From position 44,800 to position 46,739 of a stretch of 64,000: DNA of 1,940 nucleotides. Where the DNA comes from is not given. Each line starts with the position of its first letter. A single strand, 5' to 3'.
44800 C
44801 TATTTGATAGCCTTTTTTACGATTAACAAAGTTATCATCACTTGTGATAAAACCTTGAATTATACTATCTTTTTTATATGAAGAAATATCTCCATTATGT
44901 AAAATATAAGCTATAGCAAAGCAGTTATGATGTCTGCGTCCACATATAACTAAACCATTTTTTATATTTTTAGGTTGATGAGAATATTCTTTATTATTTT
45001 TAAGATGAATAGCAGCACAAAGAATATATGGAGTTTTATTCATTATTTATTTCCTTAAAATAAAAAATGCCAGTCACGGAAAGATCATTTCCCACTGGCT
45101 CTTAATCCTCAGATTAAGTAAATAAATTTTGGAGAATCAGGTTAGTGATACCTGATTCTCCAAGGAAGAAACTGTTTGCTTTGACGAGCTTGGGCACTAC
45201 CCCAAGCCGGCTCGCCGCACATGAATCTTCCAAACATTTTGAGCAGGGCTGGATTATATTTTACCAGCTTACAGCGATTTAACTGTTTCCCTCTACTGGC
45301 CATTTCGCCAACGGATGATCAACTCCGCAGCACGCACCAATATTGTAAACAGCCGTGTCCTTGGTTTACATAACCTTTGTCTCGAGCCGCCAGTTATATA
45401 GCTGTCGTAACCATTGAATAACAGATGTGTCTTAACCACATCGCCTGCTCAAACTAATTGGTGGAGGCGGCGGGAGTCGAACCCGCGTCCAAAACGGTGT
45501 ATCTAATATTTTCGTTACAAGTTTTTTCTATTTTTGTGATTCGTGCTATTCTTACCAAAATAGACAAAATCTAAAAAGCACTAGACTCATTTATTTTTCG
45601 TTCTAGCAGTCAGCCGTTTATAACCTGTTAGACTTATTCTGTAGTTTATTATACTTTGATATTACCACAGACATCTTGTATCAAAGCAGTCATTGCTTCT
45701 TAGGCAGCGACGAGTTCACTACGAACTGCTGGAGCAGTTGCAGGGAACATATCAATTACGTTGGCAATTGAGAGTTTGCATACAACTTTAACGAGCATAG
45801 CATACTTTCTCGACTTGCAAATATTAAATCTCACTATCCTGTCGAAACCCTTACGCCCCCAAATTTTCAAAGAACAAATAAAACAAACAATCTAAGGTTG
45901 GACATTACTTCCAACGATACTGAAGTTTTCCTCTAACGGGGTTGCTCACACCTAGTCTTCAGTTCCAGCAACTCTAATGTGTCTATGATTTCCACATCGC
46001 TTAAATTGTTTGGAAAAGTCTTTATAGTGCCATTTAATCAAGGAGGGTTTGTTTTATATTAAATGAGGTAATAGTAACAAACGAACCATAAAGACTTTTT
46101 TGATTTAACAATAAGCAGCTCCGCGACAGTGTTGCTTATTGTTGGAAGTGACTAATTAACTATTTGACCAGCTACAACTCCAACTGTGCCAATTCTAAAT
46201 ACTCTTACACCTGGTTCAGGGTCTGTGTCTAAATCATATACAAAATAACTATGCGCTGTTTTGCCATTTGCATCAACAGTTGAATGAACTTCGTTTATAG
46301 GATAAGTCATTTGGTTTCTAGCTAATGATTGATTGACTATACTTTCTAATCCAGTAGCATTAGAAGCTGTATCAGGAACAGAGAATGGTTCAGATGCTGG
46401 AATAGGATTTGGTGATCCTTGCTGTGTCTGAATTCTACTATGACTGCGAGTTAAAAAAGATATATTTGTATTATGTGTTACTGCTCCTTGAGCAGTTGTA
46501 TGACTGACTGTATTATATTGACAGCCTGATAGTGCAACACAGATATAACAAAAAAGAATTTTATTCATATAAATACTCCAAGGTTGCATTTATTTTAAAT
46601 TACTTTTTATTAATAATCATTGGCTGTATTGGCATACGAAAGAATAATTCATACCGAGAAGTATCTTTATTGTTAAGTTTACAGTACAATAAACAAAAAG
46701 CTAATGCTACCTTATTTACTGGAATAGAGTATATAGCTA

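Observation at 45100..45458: Unassigned, highly structured ~360-nt RNA fused to the 3' side of the phage tmRNA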

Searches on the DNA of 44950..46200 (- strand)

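Call 4: search_rna_families(source=window, start=44950, end=45560, threshold=evalue, max_evalue=10, show_alignments=4)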
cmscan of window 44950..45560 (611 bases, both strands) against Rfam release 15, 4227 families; matches with E-value up to 10: 12.
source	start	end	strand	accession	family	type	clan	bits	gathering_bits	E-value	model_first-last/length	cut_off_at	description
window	45459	45560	-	RF00023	tmRNA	Gene;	CL00001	53.6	47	2.7e-20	272-374/374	5'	transfer-messenger RNA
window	45428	45491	-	RF04321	tmRNA_permuted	Gene;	-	33.6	47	4.2e-05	31-107/213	no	permuted transfer-messenger RNA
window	45100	45163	-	RF02948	cow-rumen-4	Gene; sRNA;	-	25.7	48.5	0.06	1-64/64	no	cow-rumen-4 RNA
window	45111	45179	-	RF00739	MIR476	Gene; miRNA;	-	17.9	80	2.4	1-92/92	no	MIR476 microRNA precursor family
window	44974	45015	+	RF01125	sR4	Gene; snRNA; snoRNA; CD-box;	-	17.7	50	0.15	1-56/56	no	Small nucleolar RNA sR4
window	45043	45124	-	RF04136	MIR1862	Gene; miRNA;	-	17.1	84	1.7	1-90/90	no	MIR1862 microRNA precursor family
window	45462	45502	+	RF04351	Plastid-psbl-rps4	Cis-reg;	-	15.4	68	2.5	1-53/53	no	Plastid-psbl-rps4 3UTR RNA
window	45030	45078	+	RF00501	Rota_CRE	Cis-reg;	-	14.4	40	8.9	1-68/68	no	Rotavirus cis-acting replication element (CRE)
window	45113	45162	+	RF02986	FuFi-1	Gene; sRNA;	-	13.9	59.6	1.5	119-173/175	no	FuFi-1 RNA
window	45108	45186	+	RF02337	GlsR8_miR10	Gene; snRNA; snoRNA; CD-box;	-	13.9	100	6.6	1-70/70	no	Giardia snoRNA GlsR8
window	45248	45268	-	RF01745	manA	Cis-reg;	-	10.8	55.2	3.6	162-182/192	no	manA RNA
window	45177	45206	+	RF01119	sR32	Gene; snRNA; snoRNA; CD-box;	-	9.5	40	7.4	1-57/57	no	Small nucleolar RNA sR32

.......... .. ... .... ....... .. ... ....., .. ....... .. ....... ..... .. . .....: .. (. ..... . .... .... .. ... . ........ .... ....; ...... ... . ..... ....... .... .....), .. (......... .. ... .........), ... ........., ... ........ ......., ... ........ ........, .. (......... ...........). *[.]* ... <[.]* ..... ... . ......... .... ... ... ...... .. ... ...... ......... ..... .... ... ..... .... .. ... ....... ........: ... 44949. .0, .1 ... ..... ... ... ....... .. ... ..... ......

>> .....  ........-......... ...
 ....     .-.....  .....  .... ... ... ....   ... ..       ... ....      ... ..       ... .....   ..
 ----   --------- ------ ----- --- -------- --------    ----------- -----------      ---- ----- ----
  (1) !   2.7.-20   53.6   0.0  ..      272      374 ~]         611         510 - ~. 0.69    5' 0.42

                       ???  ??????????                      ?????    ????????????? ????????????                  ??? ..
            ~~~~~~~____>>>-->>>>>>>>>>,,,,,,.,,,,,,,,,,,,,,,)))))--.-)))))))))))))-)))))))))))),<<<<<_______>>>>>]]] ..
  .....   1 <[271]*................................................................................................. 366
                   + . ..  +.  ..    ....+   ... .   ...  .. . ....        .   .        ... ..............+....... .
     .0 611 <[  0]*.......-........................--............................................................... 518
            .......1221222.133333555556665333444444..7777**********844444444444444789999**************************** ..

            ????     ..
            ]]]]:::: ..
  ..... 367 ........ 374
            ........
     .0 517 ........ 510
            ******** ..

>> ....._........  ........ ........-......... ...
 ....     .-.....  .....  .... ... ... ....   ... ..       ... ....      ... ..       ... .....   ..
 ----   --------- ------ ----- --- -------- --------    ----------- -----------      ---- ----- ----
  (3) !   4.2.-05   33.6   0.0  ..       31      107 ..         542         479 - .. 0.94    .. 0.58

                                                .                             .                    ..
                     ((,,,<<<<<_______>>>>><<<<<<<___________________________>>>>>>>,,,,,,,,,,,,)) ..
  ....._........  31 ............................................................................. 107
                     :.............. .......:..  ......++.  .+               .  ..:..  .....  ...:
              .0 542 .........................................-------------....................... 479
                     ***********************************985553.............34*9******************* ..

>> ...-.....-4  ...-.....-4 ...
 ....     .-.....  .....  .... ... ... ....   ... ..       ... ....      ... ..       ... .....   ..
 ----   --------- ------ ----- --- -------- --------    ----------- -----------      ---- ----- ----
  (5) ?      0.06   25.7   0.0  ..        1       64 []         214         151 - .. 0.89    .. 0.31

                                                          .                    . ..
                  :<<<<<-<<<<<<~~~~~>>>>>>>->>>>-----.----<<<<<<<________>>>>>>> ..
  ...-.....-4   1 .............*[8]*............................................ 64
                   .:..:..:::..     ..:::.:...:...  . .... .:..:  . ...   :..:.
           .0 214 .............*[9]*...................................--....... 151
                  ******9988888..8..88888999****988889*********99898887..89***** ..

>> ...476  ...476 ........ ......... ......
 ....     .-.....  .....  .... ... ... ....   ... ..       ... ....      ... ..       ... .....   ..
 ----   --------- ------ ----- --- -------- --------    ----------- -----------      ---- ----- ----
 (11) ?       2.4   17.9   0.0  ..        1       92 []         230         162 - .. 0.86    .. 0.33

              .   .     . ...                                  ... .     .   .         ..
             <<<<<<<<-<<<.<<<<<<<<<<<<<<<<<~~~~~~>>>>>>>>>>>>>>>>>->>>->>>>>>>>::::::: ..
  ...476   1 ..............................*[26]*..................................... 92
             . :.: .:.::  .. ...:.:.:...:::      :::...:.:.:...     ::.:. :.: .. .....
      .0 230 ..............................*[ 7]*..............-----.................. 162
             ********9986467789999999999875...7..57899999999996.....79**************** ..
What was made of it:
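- On Bacterial RNase P RNA: No RNase P family at E<=10 (call 4).
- On tmRNA (second copy, or coding piece of a permuted tmRNA): The RF04321 partial hit scores 33.6 bits, below 47, and is carried by the real T-arm (call 4).
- On Riboswitch / T-box / attenuator leader: No aptamer model matches (call 4).
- Closest known: tmRNA gene with a glutamine. Different: Here the tmRNA is one-piece, and the element is much longer and matches no riboswitch model (call 4).
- No riboswitch, T-box or leader family matches at E<=10 (call 4). A sub-threshold permuted-tmRNA hit of 33.6 bits against a gathering score of 47 (call 4).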

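Call 9: search_dna_similar(query=window:45050-45470:-, collection=phages, mode=distant, max_evalue=0.01, max_rows=40)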
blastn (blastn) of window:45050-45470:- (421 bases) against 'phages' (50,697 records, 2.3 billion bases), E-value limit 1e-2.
No match.
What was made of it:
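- Closest known: Phage T4 stable RNAs species 1 and 2. Different: The T4 RNAs are about 120-140 nt. This element is 360 nt and is linked to a tmRNA rather than to tRNAs. blastn against 50,697 phage records gave no match to any record (call 9).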

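Call 11: search_dna_similar(query=window:45459-45860:-, collection=phages, mode=distant, max_evalue=0.001, max_rows=30)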
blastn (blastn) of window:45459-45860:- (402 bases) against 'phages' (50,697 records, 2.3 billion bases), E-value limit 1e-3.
Records with a match: 13; places in all: 13; records where one place covers at least 80% of the query: 0.
Best place of each record, by identity: >=99% 1; 95-99% 4; 90-95% 7; 80-90% 1.
By first word of the organism name: Streptomyces 3; Alcaligenes 2; Enterococcus 2; Acinetobacter 1; Klebsiella 1; Xanthomonas 1; Moorella 1; Tunturiibacter 1; Bacteriophage 1.
By host as written in the record: - 3; Alcaligenes faecalis 10106 2; Streptomyces sanglieri UNT16F27A 2; Acinetobacter sp. 1; Klebsiella pneumoniae 1; Xanthomonas sp. 1; Moorella sp. ACPs 1; Enterococcus faecalis 1; and 1 more.
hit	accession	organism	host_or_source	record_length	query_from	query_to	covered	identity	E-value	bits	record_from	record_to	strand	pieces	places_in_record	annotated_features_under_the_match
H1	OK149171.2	Alcaligenes phage vB_Af_QDWS595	Alcaligenes faecalis 10106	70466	368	402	9%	97.1%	1e-6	60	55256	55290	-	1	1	none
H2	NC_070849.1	Alcaligenes phage vB_Af_QDWS595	Alcaligenes faecalis 10106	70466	368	402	9%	97.1%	1e-6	60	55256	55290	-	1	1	none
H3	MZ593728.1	Acinetobacter phage BUCT628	Acinetobacter sp.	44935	367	402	9%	91.7%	2e-4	53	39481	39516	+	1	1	none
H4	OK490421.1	Klebsiella phage Kp4866-6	Klebsiella pneumoniae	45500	366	402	9%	89.2%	8e-4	50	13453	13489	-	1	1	record has no annotation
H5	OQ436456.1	Xanthomonas phage JGB6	Xanthomonas sp.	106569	368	402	9%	91.4%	8e-4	51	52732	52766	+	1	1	hypothetical protein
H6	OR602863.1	Moorella phage MCACPph1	Moorella sp. ACPs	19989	368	402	9%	91.4%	8e-4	51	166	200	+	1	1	integrase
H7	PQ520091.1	Enterococcus phage IME_EF3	-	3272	368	399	8%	96.9%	6e-5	55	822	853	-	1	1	record has no annotation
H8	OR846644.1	Enterococcus phage Efs 1-1-1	Enterococcus faecalis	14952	368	399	8%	96.9%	6e-5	55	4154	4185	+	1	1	record has no annotation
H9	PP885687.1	Tunturiibacter phage Tunturi_4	Tunturiibacter empetritectus M8UP27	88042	371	402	8%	93.8%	8e-4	50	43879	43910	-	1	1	none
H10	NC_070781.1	Streptomyces phage Tomas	Streptomyces sanglieri UNT16F27A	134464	369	400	8%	93.8%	8e-4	50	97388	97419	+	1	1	186: Tag peptide: DNSNVAFALAA*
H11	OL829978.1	Streptomyces phage Tomas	Streptomyces sanglieri UNT16F27A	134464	369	400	8%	93.8%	8e-4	50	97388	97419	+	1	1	186: Tag peptide: DNSNVAFALAA*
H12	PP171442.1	Streptomyces phage Naboo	soil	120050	369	400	8%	93.8%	8e-4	50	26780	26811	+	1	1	record has no annotation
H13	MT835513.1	Bacteriophage sp.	human fecal samples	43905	375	402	7%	100.0%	2e-4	52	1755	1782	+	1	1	record has no annotation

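Call 60: search_rna_families(source=window, start=45840, end=46200, threshold=evalue, max_evalue=10, show_alignments=2)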
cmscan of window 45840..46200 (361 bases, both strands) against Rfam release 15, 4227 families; matches with E-value up to 10: 6.
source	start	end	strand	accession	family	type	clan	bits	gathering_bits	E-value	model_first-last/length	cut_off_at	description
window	46009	46137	-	RF00400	SNORA28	Gene; snRNA; snoRNA; HACA-box;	CL00033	17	65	1.6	1-126/126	no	Small nucleolar RNA SNORA28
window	45840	45860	-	RF00023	tmRNA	Gene;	CL00001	16.1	47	0.00012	1-21/374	3'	transfer-messenger RNA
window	46014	46099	-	RF04150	MIR2655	Gene; miRNA;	-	15.4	122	4.1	35-232/267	no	MIR2655 microRNA precursor family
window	45987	46085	-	RF03096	RAGATH-19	Gene; sRNA;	-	15.2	85.6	5.7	1-141/141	no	RAGATH-19 RNA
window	46002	46111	-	RF00885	MIR821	Gene; miRNA;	-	12.4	249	6.2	1-275/275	no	MIR821 microRNA precursor family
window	46047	46082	-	RF03110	throat-1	Gene; sRNA;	-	9.7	124.4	3.6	85-120/334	no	throat-1 RNA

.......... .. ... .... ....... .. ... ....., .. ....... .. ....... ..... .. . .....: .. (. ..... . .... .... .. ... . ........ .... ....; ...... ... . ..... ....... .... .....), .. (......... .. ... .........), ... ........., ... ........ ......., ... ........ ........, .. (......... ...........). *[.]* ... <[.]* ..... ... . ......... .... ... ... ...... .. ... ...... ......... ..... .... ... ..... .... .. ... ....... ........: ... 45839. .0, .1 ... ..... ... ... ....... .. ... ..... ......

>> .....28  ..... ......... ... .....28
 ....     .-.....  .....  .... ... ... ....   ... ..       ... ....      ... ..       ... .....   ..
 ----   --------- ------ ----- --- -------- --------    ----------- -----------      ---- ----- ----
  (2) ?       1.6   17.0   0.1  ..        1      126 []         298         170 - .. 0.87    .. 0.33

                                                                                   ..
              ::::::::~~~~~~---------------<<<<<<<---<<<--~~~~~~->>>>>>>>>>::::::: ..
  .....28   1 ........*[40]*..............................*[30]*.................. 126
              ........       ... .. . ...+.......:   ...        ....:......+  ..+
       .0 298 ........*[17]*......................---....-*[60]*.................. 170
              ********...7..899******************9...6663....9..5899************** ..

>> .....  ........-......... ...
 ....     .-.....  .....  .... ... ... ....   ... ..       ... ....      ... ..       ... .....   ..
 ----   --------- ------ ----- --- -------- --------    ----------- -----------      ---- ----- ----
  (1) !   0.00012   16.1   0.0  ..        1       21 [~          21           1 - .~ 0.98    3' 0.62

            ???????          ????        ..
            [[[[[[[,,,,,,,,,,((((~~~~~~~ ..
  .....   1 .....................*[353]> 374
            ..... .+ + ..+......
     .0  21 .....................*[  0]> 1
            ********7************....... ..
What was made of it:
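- No hit from any of these families at E<=10 (calls 4, 60).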

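Call 79: search_dna_similar(query=window:45055-46151:-, collection=plasmids, mode=distant, max_evalue=0.01, max_rows=10)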
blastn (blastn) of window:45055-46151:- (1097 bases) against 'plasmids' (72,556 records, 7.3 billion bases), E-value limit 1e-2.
Records with a match: 22; places in all: 23; records where one place covers at least 80% of the query: 0.
Best place of each record, by identity: 90-95% 9; 80-90% 13.
By first word of the organism name: Escherichia 5; Ralstonia 3; Bacillus 2; Klebsiella 2; Salmonella 2; Proteus 2; Microvirga 1; Pandoraea 1; Priestia 1; Legionella 1; and 2 more.
By predicted mobility (MOB-suite, as given by PLSDB): non-mobilizable 18; mobilizable 3; conjugative 1.
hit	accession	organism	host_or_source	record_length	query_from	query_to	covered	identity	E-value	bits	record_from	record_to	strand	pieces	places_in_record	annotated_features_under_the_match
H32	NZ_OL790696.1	Escherichia coli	-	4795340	658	700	4%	86.0%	2e-3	52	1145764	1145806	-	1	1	none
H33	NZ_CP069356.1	Microvirga sp. VF16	Vachellia farnesiana,Cell culture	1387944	656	693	3%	94.7%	4e-6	61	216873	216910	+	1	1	none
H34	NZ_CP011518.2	Pandoraea oxalativorans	-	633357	656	692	3%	94.6%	1e-5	59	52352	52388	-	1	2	none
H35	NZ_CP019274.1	Escherichia coli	pig,whole organism,stool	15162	658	697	4%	87.5%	7e-3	51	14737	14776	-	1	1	none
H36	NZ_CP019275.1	Escherichia coli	pig,whole organism,stool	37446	658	697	4%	87.5%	7e-3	51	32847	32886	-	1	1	none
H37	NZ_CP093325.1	Bacillus sp. N5-665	whole organism,peat soil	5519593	658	695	3%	92.1%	2e-4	56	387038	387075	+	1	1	none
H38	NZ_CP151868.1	Bacillus thuringiensis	tobacco,mixed culture,leaves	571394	658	695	3%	92.1%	2e-4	56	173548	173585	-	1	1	none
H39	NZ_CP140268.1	Priestia megaterium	Single cell,ginseng rhizosphere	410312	658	695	3%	89.5%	2e-3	52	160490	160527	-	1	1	none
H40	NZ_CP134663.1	Escherichia coli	Larus michahellis,bacteria,cloaca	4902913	658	695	3%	89.5%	2e-3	52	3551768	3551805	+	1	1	none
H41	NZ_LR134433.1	Legionella adelaidensis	environmental,Cooling tower water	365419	662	697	3%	91.9%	7e-3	51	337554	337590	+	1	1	none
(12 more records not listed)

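Call 80: search_dna_similar(query=window:45861-46151:-, collection=phages, mode=distant, max_evalue=0.01, max_rows=10)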
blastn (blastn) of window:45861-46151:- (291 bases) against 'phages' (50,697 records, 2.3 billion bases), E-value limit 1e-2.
No match.
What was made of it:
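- Tried and rejected: blastn (word size 11) of the trailer and of the leader against 50,697 phage records (calls 9, 80), and of the whole unit against plasmids, where only the tmRNA T-arm matched (call 79).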

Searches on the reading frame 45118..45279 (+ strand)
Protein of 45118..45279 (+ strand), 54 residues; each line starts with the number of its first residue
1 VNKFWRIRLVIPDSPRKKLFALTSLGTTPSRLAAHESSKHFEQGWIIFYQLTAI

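Call 35: search_protein_families(library=pfam, proteins=[window:45118-45279:+], max_evalue=1)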
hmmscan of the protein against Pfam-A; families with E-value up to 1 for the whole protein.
seq(54 aa): 1 family
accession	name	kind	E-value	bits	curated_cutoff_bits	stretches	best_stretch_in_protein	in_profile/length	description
PF19462.4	DUF5999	-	0.22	12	27.5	1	28-46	12-30/57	Family of unknown function (DUF5999)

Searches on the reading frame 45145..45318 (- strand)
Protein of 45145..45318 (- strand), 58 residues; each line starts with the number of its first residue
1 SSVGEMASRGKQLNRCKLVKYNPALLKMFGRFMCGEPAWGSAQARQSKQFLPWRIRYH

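Call 35: search_protein_families(library=pfam, proteins=[window:45145-45318:-], max_evalue=1)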
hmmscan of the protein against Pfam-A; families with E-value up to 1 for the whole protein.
seq(58 aa): 0 families

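Call 91: search_protein_representatives(protein=window:45145-45318:-)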
Query: 58 residues. Proteins with E-value up to 0.001 (for the whole library): 0; up to 1e-10: 0; up to 1e-30: 0. The best 0 are listed.
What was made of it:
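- Tried and rejected: The longest open frame against 1.84 billion representatives (call 91).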

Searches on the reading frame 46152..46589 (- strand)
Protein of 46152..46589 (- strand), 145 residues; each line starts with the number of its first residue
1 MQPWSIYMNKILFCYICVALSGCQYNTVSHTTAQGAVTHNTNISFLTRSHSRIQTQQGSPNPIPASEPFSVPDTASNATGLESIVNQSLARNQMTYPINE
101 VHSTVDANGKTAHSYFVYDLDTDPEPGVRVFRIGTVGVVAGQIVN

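Call 16: search_protein_families(library=pfam, proteins=[window:46152-46589:-], max_evalue=0.01)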
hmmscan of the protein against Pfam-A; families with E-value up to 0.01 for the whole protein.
window:46152-46589:- (145 aa): 0 families

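Call 20: list_cluster_members(proteins=[P0001, window:46152-46589:-, window:47940-48308:-])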
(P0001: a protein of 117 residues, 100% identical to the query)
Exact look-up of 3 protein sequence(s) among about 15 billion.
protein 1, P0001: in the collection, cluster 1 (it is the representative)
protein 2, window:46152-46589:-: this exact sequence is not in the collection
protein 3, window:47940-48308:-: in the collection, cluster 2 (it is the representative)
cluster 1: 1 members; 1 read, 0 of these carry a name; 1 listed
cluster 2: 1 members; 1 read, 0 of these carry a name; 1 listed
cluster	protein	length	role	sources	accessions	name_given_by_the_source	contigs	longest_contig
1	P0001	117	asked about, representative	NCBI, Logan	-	-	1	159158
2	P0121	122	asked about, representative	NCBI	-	-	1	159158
